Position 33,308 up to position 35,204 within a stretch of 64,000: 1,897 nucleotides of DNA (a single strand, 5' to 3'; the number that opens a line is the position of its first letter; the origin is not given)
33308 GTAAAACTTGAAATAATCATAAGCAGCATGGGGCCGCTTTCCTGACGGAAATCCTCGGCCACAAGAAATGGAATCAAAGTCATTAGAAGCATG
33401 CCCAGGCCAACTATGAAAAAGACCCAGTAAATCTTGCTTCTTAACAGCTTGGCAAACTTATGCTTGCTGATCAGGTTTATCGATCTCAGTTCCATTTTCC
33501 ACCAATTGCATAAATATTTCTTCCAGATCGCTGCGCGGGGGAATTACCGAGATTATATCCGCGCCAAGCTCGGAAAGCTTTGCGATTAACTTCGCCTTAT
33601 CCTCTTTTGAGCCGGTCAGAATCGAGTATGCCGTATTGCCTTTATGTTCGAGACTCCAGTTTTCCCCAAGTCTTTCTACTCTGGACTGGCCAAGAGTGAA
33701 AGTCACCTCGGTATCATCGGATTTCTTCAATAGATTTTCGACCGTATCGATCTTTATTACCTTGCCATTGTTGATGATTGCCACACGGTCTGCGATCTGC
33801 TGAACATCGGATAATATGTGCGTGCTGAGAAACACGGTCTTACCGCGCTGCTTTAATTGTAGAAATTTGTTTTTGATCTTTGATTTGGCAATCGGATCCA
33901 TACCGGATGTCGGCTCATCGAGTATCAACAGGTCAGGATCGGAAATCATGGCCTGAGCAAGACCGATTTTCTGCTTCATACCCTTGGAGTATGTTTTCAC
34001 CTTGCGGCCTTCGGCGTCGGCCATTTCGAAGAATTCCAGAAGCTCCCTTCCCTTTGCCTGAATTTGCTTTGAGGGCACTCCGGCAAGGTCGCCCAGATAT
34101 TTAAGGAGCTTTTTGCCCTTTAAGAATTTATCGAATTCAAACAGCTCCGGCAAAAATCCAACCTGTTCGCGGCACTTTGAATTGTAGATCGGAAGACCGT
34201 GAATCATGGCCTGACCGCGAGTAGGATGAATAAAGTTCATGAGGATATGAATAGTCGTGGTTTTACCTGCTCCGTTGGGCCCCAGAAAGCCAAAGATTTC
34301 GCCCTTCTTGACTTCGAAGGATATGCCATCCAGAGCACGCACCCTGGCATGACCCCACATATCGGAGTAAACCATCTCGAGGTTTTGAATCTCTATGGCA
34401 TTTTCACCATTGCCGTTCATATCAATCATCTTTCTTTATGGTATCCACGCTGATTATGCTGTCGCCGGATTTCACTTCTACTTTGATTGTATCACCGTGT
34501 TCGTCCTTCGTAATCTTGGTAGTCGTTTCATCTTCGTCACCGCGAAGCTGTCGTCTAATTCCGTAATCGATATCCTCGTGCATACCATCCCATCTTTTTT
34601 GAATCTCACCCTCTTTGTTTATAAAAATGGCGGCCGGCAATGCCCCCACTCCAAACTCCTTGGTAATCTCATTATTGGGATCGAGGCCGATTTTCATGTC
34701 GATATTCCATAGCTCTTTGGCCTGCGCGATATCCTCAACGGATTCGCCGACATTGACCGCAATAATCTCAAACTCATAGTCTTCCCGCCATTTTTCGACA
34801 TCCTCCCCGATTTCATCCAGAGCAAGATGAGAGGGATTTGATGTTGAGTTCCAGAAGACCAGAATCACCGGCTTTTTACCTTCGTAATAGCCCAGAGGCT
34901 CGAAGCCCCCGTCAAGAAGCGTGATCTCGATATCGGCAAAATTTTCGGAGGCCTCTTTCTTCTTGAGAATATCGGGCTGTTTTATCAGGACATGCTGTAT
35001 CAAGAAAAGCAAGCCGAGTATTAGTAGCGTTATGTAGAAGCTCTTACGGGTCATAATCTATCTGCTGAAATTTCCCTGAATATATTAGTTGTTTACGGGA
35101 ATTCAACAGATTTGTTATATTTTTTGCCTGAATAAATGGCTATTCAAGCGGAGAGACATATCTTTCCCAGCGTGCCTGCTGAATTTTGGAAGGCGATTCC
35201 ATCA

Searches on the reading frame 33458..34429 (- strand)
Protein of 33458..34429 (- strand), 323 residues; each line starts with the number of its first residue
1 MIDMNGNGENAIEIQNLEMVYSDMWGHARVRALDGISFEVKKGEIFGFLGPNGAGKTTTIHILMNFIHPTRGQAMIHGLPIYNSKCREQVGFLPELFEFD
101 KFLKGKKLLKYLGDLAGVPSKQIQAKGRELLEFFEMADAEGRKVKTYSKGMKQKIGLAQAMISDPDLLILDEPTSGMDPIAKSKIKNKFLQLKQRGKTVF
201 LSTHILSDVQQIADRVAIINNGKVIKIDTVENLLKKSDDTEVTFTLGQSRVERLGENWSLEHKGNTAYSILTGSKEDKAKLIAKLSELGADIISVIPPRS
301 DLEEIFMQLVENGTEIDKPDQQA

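Call 37: search_protein_families(library=ncbifam, proteins=[window:33458-34429:-], max_evalue=0.00001)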
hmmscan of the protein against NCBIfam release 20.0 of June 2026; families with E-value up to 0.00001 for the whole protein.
window:33458-34429:- (323 aa): 184 families (the best 25 are shown)
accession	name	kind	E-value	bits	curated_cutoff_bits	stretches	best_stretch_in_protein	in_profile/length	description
TIGR01188.1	drrA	subfamily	1.6e-71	241.1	312.45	1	29-309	5-300/302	daunorubicin resistance ABC transporter, ATP-binding protein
TIGR03522.1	GldA_ABC_ATP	equivalog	8.4e-56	189.6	402.6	1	29-309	14-300/301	gliding motility-associated ABC transporter ATP-binding subunit GldA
NF033858.1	ABC2_perm_RbbA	equivalog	9.9e-50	169.3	1050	1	7-241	262-492/909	ribosome-associated ATPase/putative transporter RbbA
NF010060.0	PRK13537.1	equivalog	4.7e-47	160.4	521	1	11-310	15-308/314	nodulation factor ABC transporter ATP-binding protein NodI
TIGR03740.1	galliderm_ABC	subfamily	6.7e-46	156.8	309.75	1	31-242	14-216/223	lantibiotic protection ABC transporter ATP-binding subunit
NF010059.0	PRK13536.1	equivalog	2e-41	141.9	549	1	11-242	43-270/342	nodulation factor ABC transporter ATP-binding protein NodI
TIGR01186.1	proV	subfamily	4.3e-39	134.6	326.6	1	32-265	8-249/363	betaine/proline/choline family ABC transporter ATP-binding protein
TIGR01288.1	nodI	equivalog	4.6e-39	134.2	424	1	32-237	19-226/303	nodulation factor ABC transporter ATP-binding protein NodI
NF047565.1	PSM_export_PmtA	equivalog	9.2e-39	133.4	350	1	31-237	15-219/282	phenol-soluble modulin export ABC transporter ATP-binding protein PmtA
TIGR03864.1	PQQ_ABC_ATP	hypoth_equivalog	5.1e-38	130.8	302.25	1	27-242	11-228/236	ABC transporter, ATP-binding subunit, PQQ-dependent alcohol dehydrogenase system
TIGR04521.1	ECF_ATPase_2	equivalog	5.1e-37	127.5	330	1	12-241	1-240/279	energy-coupling factor transporter ATPase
TIGR04406.1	LPS_export_lptB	equivalog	1.6e-36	125.8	240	1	31-238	15-227/239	LPS export ABC transporter ATP-binding protein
TIGR04520.1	ECF_ATPase_1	equivalog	1.7e-33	116.2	315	2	117-240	107-230/269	energy-coupling factor transporter ATPase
TIGR01257.1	rim_protein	equivalog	5.4e-32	109.8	4012.85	1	6-242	1932-2166/2272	rim ABC transporter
NF040840.2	tungstate_WtpC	equivalog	2.6e-31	109.2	440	1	33-249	16-234/347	tungstate ABC transporter ATP-binding protein WtpC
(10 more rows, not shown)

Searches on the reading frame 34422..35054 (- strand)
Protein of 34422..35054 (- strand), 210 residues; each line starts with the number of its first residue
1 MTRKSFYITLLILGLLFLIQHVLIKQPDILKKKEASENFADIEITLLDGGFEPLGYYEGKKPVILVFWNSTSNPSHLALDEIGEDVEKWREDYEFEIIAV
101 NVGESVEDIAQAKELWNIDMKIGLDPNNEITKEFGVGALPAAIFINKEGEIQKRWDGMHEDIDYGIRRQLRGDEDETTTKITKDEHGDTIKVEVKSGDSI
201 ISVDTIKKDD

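Call 38: search_protein_families(library=pfam, proteins=[window:34422-35054:-], max_evalue=1e-8)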
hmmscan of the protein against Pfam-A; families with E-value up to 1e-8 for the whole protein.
window:34422-35054:- (210 aa): 1 family
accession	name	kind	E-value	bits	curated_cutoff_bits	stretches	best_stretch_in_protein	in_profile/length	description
PF00578.27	AhpC-TSA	-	6.7e-11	42.7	26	1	47-153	13-123/124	AhpC/TSA family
